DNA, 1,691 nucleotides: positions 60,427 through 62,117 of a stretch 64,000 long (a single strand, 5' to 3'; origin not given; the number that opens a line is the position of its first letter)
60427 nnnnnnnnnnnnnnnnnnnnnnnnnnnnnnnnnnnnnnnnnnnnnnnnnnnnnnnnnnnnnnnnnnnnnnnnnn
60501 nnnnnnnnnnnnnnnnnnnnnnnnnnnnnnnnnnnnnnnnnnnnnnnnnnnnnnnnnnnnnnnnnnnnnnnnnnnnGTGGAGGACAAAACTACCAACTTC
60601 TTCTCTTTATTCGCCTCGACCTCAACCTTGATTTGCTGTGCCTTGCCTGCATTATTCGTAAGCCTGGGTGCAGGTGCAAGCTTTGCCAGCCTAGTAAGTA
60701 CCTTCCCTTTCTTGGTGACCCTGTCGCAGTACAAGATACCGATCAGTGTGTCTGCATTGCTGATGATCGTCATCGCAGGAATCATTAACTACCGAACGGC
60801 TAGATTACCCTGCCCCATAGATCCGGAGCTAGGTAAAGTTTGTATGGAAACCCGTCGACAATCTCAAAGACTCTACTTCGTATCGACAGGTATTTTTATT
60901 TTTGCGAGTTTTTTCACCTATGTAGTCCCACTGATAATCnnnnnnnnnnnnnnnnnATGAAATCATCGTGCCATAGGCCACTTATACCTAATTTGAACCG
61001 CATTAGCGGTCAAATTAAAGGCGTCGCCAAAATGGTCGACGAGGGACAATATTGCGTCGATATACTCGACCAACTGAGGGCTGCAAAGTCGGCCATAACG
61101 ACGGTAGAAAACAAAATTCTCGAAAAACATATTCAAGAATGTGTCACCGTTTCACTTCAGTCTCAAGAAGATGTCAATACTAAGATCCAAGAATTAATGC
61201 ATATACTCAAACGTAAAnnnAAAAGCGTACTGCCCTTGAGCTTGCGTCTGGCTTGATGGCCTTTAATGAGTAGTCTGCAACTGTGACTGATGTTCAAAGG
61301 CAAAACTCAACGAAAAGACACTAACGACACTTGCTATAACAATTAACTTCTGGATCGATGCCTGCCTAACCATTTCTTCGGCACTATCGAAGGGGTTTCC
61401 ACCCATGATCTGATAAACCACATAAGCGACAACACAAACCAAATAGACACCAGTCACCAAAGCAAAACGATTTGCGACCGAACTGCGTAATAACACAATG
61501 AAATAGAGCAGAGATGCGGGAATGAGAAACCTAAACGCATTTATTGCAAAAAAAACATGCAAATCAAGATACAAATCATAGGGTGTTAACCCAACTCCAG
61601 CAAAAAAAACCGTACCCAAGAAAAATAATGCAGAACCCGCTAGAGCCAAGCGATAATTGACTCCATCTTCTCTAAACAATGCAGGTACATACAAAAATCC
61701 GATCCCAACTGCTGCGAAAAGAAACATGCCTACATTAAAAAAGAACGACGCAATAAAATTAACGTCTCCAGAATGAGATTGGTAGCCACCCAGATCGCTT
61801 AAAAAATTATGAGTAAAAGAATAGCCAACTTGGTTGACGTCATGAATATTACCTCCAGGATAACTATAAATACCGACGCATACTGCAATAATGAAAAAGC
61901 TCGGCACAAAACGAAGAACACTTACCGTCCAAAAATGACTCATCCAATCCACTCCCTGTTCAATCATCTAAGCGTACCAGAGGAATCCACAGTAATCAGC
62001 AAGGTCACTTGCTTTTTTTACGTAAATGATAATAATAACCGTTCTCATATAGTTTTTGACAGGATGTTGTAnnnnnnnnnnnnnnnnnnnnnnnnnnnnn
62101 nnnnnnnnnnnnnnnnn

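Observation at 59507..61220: Candidate undescribed CsoR-controlled metal-handling system: OM barrel + periplasmic HMA chaperone + MerT-like carrier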

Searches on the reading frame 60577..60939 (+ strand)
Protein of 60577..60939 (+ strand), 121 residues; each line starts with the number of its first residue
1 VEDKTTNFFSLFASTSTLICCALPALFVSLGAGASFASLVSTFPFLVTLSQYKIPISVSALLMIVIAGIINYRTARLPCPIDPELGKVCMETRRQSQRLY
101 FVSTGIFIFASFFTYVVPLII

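Call 5: search_protein_families(library=pfam, proteins=[window:60577-60939:+], max_evalue=0.1)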
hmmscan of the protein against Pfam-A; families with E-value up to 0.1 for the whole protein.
window:60577-60939:+ (121 aa): 1 family
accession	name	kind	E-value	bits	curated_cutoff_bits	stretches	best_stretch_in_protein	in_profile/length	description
PF14628.11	DUF4454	-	0.072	13.2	25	1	71-108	167-203/210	Domain of unknown function (DUF4454)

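Call 6: search_protein_families(library=ncbifam, proteins=[window:60577-60939:+], max_evalue=0.1)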
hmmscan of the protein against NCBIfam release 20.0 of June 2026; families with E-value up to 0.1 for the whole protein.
window:60577-60939:+ (121 aa): 1 family
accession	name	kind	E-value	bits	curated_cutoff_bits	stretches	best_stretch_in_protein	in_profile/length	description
NF045683.1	MerT_CopZ_Se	exception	0.0057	16.2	375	1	11-119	20-119/235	MerT/CopZ fusion-like heavy metal transport selenoprotein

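Call 7: find_homologous_proteins(query=window:60577-60939:+, max_evalue=0.001)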
Query window:60577-60939:+ (121 aa): 685 proteins with E <= 0.001 among 705 candidates; the best 120 are listed.
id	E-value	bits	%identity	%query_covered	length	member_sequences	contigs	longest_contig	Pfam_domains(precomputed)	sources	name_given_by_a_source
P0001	4.7e-70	251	100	100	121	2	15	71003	-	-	-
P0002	1.1e-64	233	93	100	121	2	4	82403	-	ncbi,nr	ncbi:MAG TPA: hypothetical protein EYQ44_06675 [Porticoccaceae bacterium]|nr:hypothetical protein [P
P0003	1.4e-61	223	87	100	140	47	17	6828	-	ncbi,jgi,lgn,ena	jgi:hypothetical protein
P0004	8.4e-60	218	82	100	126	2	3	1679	-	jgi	jgi:TM2 domain-containing membrane protein YozV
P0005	1.2e-59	217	83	100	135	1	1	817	-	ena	-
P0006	1.3e-59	217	85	100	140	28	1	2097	-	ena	-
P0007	1.7e-59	217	83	100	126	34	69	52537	-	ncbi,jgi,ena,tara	ncbi:MAG: hypothetical protein ACI9W7_000628 [Porticoccaceae bacterium]|jgi:hypothetical protein|tar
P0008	3.6e-59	216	82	100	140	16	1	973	-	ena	-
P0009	3.1e-58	213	81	100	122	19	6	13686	-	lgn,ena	-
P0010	3.9e-58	212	79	100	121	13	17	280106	-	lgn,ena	-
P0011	1.0e-57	211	79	100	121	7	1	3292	-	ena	-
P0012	6.2e-53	196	73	100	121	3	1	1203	-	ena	-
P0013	1.2e-52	195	72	98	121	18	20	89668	-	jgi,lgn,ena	jgi:hypothetical protein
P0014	1.6e-52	194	73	100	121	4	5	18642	-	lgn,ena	-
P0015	1.6e-52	194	74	98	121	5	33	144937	-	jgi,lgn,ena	-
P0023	3.0e-50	187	74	98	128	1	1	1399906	PF02411.21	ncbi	-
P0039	1.6e-48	181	67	98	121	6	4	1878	PF02411.21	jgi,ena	-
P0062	1.4e-47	178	68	97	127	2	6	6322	PF02411.21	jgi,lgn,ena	jgi:hypothetical protein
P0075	2.2e-47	178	66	100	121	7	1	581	PF02411.21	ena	-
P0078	2.4e-47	178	69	98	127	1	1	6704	PF02411.21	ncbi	ncbi:MAG: hypothetical protein ACKVID_02920 [Gammaproteobacteria bacterium]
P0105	9.1e-47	176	68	98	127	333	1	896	PF02411.21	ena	-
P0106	9.9e-47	176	66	100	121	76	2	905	PF02411.21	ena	-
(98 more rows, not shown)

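Call 11: find_related_loci(query=A1, collection=genome_contigs, flank=4000)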
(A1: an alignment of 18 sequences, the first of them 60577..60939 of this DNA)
Query A1 (121 aa) in genome_contigs; peptide patterns used: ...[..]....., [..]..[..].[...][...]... (x = any residue, [..] = any of these).
600 stretches matched a pattern (row limit reached: there are more); 499 encode a relative of the query (tblastn E <= 1e-3); the best 80 are kept; 80 distinct loci.
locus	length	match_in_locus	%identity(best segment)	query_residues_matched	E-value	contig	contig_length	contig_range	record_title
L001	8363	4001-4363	87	1-121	6e-67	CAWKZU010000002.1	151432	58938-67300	MAG: Gammaproteobacteria bacterium isolate CB4_SCM.73 genome assembly, contig: Ga0302127_10000002, whole genome shotgun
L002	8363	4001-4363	84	1-121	2e-66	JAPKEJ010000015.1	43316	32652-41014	MAG: Porticoccaceae bacterium isolate ANT-113 NODE_292_length_43316_cov_106.953445, whole genome shotgun sequence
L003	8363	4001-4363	85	1-121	1e-66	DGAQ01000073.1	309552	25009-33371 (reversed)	MAG TPA_asm: Porticoccaceae bacterium UBA4026 UBA4026_contig_779, whole genome shotgun sequence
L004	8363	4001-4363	82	1-121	1e-65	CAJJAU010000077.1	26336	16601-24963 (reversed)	MAG: gamma proteobacterium HTCC2207 isolate FRAM18_bin252 genome assembly, contig: FRAM18_bin252-77, whole genome shotgu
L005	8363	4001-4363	72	1-121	2e-57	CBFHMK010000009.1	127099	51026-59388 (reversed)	MAG: uncultured Porticoccaceae bacterium isolate AGTU_40_bin_2_indstr genome assembly, contig: AGTU_40_bin_2_indstr_c9,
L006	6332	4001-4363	73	1-121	6e-57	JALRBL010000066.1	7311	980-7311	MAG: Gammaproteobacteria bacterium isolate HM.31 HM_624798, whole genome shotgun sequence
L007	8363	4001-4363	69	1-121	9e-57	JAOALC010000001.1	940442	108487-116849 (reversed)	SAR92 clade bacterium H231 231-2_scaffold1, whole genome shotgun sequence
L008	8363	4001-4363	69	1-121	5e-56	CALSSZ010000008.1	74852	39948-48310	MAG: uncultured Pseudomonadales bacterium isolate AC_MB186_1 genome assembly, contig: contig_7014_AC_MB186, whole genome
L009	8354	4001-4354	71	1-118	9e-56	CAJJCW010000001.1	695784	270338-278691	MAG: SAR86 cluster bacterium SAR86B isolate FRAM18_bin313 genome assembly, contig: FRAM18_bin313-1, whole genome shotgun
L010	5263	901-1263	69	1-121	6e-55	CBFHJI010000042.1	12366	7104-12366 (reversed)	MAG: Alphaproteobacteria bacterium isolate AGTU_37_bin_5_permissive genome assembly, contig: AGTU_37_bin_5_permissive_c4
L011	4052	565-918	69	1-118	1e-54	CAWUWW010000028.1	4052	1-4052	MAG: uncultured SAR86 cluster bacterium isolate HER22_SIP_1000_bin_47 genome assembly, contig: HER22_SP_1000_bin_47-read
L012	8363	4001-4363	67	1-121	2e-54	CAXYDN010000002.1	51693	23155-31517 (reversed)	MAG: uncultured SAR86 cluster bacterium isolate FRAM_RAS_F4_10_1920_2-MAG_18 genome assembly, contig: FRAM_RAS_F4_10_192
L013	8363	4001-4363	69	1-121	2e-54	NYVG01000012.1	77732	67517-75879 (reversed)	MAG: Gammaproteobacteria bacterium isolate CPC316 16137, whole genome shotgun sequence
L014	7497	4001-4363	66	1-121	7e-54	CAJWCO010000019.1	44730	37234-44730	MAG TPA_asm: uncultured Cellvibrionales bacterium isolate ERR599052_bin.203_MetaBAT_v2.12.1_MAG genome assembly, contig:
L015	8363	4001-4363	67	1-121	4e-54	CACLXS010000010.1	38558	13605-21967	uncultured SAR86 cluster bacterium isolate AG-917-O19 genome assembly, contig: AG-917-O19_NODE_10, whole genome shotgun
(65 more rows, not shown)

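Call 22: search_solved_structures(query=A1, max_evalue=10, show_alignments=2)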
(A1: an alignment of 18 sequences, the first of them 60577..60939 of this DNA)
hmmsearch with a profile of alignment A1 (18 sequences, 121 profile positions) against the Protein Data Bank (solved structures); distinct sequences matched with E-value up to 10: 0.

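Call 24: search_dna_similar(query=window:60577-60939:+, collection=plasmids, mode=protein, max_evalue=1, max_rows=20)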
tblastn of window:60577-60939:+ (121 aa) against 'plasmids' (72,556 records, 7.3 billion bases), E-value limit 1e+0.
Records with a match: 7; places in all: 7; records where one place covers at least 80% of the query: 6.
Best place of each record, by identity: <60% 7.
By first word of the organism name: Variovorax 4; Vibrio 2; Aeromonas 1.
By predicted mobility (MOB-suite, as given by PLSDB): non-mobilizable 6; mobilizable 1.
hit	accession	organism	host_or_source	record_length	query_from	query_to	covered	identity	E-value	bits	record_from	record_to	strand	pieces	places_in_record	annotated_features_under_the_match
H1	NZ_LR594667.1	Variovorax sp. SRS16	linuron-contaminated soil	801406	2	121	99%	36.7%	7e-14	73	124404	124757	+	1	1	hypothetical protein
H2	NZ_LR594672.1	Variovorax sp. PBL-E5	linuron-contaminated soil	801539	2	121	99%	36.7%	7e-14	73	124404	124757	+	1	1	hypothetical protein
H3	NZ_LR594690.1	Variovorax sp. WDL1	linuron-contaminated soil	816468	2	121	99%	36.7%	7e-14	73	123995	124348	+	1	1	hypothetical protein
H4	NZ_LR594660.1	Variovorax sp. PBL-H6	linuron-contaminated soil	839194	2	121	99%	36.7%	7e-14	73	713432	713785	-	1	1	hypothetical protein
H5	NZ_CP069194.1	Vibrio diabolicus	Litopenaeus vannamei purchased at the ...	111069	1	117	97%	34.7%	5e-15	77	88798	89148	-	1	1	heavy metal-associated domain-containing protein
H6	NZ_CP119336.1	Vibrio alginolyticus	Takifugu ocellatus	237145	1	117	97%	33.9%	9e-15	76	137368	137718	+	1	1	heavy metal-associated domain-containing protein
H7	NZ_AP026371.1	Aeromonas caviae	-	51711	50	94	37%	44.4%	3e-1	37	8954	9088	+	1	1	peptidoglycan-binding domain-containing protein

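Call 25: get_annotated_region(hit=H5, flank=6000)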
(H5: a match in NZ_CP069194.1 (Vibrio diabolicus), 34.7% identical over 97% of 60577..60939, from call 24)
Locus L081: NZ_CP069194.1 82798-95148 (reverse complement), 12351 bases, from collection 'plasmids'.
description: Vibrio diabolicus strain SLV18 plasmid pSLV18-213K, complete sequence
organism: Vibrio diabolicus (NCBI taxid 50719)
taxonomy: Bacteria; Pseudomonadota; Gammaproteobacteria; Vibrionales; Vibrionaceae; Vibrio; Vibrio diabolicus
host: -; source: Litopenaeus vannamei purchased at the supermarket; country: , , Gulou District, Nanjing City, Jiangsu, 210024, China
typing (MOB-suite, as given by PLSDB): non-mobilizable
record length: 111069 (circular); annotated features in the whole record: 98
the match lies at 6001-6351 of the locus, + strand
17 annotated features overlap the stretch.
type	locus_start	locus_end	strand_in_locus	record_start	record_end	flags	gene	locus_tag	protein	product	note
CDS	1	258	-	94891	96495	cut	-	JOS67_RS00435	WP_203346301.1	chemotaxis protein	-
CDS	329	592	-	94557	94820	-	-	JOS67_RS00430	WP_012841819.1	major coat protein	-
CDS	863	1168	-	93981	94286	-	-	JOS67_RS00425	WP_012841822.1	hypothetical protein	-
CDS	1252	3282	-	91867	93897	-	-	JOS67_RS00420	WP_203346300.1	replication endonuclease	GO:0006260 - DNA replication [Evidence IEA]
CDS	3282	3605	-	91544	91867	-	-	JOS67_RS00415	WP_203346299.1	hypothetical protein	-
CDS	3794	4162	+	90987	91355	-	-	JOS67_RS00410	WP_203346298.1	DUF3693 domain-containing protein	-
CDS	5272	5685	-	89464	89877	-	-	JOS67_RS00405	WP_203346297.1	helix-turn-helix domain-containing protein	-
CDS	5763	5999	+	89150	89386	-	-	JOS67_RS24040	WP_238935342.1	GDCCVxC domain-containing (seleno)protein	-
CDS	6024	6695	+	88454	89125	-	-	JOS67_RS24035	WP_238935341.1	heavy metal-associated domain-containing protein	-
CDS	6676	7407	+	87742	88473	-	-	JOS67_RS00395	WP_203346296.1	hypothetical protein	-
CDS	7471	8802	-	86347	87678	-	-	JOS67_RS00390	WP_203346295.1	Tn3 family transposase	GO:0006313 - DNA transposition [Evidence IEA]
CDS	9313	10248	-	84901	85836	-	-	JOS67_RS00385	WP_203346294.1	hypothetical protein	-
CDS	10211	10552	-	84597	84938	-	-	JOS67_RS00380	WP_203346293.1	DUF4158 domain-containing protein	-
CDS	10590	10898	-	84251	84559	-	-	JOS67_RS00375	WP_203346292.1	type II toxin-antitoxin system RelE/ParE family toxin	GO:0030541 - plasmid partitioning [Evidence IEA]; GO:0051290 - protein heterotetramerization [Evidence IEA]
CDS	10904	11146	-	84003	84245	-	-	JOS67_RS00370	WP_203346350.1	arylsulfatase regulator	-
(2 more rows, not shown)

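Call 26: get_annotated_region(hit=H1, flank=6000)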
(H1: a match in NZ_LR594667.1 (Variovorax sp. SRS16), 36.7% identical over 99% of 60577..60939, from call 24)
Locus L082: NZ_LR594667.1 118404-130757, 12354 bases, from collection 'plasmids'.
description: Variovorax sp. SRS16 plasmid 2
organism: Variovorax sp. SRS16 (NCBI taxid 282217)
taxonomy: Bacteria; Pseudomonadota; Betaproteobacteria; Burkholderiales; Comamonadaceae; Variovorax; Variovorax sp. SRS16
host: -; source: linuron-contaminated soil; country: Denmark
typing (MOB-suite, as given by PLSDB): non-mobilizable
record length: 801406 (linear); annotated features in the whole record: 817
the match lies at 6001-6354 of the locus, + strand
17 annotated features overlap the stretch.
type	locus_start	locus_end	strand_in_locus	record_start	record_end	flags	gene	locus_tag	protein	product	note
CDS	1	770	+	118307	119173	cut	-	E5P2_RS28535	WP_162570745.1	hypothetical protein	-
CDS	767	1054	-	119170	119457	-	-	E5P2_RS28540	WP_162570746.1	helix-turn-helix transcriptional regulator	-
CDS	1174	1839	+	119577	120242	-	-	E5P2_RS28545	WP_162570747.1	ERCC4 domain-containing protein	-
CDS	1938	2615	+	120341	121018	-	-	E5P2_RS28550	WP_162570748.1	hypothetical protein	-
CDS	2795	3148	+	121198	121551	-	-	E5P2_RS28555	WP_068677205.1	hypothetical protein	-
CDS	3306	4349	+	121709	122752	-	-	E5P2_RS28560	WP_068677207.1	DUF262 domain-containing protein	-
CDS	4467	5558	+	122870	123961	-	-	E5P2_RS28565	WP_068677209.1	hypothetical protein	-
CDS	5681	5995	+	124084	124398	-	-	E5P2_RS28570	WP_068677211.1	hypothetical protein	-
CDS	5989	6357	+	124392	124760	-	-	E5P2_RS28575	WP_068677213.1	hypothetical protein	-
CDS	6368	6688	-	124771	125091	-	-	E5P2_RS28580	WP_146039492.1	hypothetical protein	-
CDS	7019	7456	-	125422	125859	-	-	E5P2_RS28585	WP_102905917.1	hypothetical protein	-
CDS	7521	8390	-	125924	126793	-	-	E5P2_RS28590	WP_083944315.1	EAL domain-containing protein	-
CDS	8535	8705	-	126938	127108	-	-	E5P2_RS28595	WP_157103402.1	hypothetical protein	-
CDS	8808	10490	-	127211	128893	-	-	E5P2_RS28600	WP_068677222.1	ATP-binding protein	-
CDS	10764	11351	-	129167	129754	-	-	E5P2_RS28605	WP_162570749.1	hypothetical protein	-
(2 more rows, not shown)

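Call 58: predict_structure(alignment_id=A1)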
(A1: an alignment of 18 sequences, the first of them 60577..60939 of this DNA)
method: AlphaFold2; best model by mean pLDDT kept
length: 121 residues; sequences in the alignment: 18
mean_pLDDT: 61.6   pTM: 0.45
mean pLDDT of the five models: 61.6, 58.3, 57.7, 56.8, 51.6
residues with pLDDT >= 90: 0; 70-90: 51; 50-70: 36; < 50: 34
segments of 3 or more residues with pLDDT < 50: 1-12, 30-41, 43-49
pLDDT, mean of each block of 10 residues (from residue 1): 43 51 50 40 47 66 75 73 77 74 74 68 55
secondary structure, 60 per line:
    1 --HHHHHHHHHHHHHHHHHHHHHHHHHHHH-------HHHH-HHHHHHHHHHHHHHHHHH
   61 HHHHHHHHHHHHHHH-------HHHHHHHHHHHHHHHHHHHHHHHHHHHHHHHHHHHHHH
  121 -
elements in order: H3-30 H38-41 H43-75 H83-120

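Call 80: find_related_loci(query=A1, collection=viral_contigs, flank=4000)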
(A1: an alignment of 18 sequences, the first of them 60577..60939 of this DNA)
Query A1 (121 aa) in viral_contigs; peptide patterns used: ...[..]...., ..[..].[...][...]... (x = any residue, [..] = any of these).
79 stretches matched a pattern; 1 encode a relative of the query (tblastn E <= 1e-3); 1 distinct loci.
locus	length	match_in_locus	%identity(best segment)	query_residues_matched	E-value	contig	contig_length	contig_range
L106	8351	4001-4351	39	1-118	4e-25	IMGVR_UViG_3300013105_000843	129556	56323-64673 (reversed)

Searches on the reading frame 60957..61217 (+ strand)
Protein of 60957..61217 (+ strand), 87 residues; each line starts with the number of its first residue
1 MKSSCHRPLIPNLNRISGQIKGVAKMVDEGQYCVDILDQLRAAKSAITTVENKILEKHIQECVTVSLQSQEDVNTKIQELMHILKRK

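Call 5: search_protein_families(library=pfam, proteins=[window:60957-61217:+], max_evalue=0.1)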
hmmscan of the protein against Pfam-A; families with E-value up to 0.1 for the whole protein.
window:60957-61217:+ (87 aa): 4 families
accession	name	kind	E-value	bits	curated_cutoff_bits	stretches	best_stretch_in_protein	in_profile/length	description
PF02583.22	Trns_repr_metal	-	4.1e-25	88.4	22.8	1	9-86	5-78/78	Metal-sensitive transcriptional repressor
PF17024.10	DMAP1_like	-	0.053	14.2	30.8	1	49-81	15-47/113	Putative DMAP1-like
PF13549.11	ATP-grasp_5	-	0.056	13.2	27.6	1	31-86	36-90/221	ATP-grasp domain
PF09765.14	FANCL_d1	-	0.069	13.6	23.8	1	8-86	9-89/89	FANCL UBC-like domain 1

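Call 6: search_protein_families(library=ncbifam, proteins=[window:60957-61217:+], max_evalue=0.1)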
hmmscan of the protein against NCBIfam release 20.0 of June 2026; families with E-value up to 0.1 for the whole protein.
window:60957-61217:+ (87 aa): 3 families
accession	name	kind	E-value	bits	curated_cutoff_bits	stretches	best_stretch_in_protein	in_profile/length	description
NF052430.1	repress_RicR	exception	8.6e-18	64.8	175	1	12-79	14-82/93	copper-sensing transcriptional repressor RicR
NF008464.0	PRK11352.1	equivalog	2.9e-09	37.2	133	1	12-84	14-86/91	formaldehyde-responsive transcriptional repressor FrmR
NF011613.0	PRK15039.1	equivalog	1.3e-07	32.2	138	1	14-75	16-73/90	Ni(II)/Co(II)-binding transcriptional repressor RcnR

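Call 44: search_solved_structures(query=window:60957-61217:+, max_evalue=0.001, show_alignments=3)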
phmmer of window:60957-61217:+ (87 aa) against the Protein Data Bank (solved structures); distinct sequences matched with E-value up to 0.001: 9.
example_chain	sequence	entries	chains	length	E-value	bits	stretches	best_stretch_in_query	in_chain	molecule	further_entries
4m1p_A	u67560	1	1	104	1.1e-13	54.2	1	9-86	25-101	Copper-sensitive operon repressor (CsoR)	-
4adz_A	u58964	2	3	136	7.2e-13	51.5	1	11-82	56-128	CSOR | COPPER SENSITIVE OPERON REPRESSOR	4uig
5fmn_A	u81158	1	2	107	4.5e-10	42.6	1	7-85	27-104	INRS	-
7mq1_A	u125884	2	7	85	1.8e-09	40.7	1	10-87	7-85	Copper-sensing transcriptional repressor csoR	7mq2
7mq3_A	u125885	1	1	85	4.8e-09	39.4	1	10-87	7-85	Copper-sensing transcriptional repressor csoR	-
3aai_A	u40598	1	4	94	8.4e-09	38.6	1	16-85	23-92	Copper homeostasis operon regulatory protein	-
2hh7_A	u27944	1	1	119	2.7e-07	33.8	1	7-80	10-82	Hypothetical protein CsoR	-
6ahx_A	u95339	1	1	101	4.9e-07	33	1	7-78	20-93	Putative cytosolic protein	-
5lcy_A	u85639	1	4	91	2.2e-05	27.8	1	8-85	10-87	Frmr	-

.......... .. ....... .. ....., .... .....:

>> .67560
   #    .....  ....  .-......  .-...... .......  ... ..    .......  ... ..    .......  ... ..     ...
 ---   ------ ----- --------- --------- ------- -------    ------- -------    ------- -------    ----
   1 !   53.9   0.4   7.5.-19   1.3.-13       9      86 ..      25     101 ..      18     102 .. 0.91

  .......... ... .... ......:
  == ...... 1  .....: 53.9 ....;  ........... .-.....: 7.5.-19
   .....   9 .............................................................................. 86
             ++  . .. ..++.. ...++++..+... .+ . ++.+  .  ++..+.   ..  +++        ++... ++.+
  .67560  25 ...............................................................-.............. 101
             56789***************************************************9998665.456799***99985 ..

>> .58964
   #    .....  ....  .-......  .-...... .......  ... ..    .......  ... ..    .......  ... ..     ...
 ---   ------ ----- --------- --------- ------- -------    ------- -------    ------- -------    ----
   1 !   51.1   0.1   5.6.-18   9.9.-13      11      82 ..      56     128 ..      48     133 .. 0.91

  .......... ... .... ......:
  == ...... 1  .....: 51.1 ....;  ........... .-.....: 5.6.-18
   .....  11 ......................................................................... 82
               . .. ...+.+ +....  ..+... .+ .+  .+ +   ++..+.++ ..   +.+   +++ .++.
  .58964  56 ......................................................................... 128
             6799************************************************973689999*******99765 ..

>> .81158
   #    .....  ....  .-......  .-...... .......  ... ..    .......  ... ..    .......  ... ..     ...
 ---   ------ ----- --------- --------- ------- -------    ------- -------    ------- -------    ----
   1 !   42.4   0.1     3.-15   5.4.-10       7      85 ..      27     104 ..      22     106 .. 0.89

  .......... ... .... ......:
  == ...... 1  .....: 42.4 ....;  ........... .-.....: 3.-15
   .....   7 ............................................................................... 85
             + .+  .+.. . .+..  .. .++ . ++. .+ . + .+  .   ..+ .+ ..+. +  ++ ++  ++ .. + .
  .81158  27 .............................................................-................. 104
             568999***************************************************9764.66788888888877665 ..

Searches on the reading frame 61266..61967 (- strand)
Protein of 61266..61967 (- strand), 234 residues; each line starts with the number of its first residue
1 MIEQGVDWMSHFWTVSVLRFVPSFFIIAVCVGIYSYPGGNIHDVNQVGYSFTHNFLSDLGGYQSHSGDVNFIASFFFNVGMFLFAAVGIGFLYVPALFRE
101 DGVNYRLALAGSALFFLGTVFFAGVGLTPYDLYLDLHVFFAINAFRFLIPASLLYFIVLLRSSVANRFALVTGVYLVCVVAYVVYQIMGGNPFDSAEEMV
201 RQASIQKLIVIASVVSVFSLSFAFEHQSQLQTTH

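Call 5: search_protein_families(library=pfam, proteins=[window:61266-61967:-], max_evalue=0.1)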
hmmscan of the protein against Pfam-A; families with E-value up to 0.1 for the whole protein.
window:61266-61967:- (234 aa): 1 family
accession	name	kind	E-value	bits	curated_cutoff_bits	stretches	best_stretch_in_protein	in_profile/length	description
PF10277.15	Frag1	-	0.025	14.6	30.3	0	12-189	2-183/220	Frag1/DRAM/Sfk1 family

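Call 6: search_protein_families(library=ncbifam, proteins=[window:61266-61967:-], max_evalue=0.1)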
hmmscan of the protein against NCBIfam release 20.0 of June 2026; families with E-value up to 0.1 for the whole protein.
window:61266-61967:- (234 aa): 1 family
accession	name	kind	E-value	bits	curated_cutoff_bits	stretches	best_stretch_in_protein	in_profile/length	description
TIGR01724.1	hmd_rel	subfamily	0.078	12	167.2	0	161-217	197-250/341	H2-forming N(5),N(10)-methenyltetrahydromethanopterin dehydrogenase-related protein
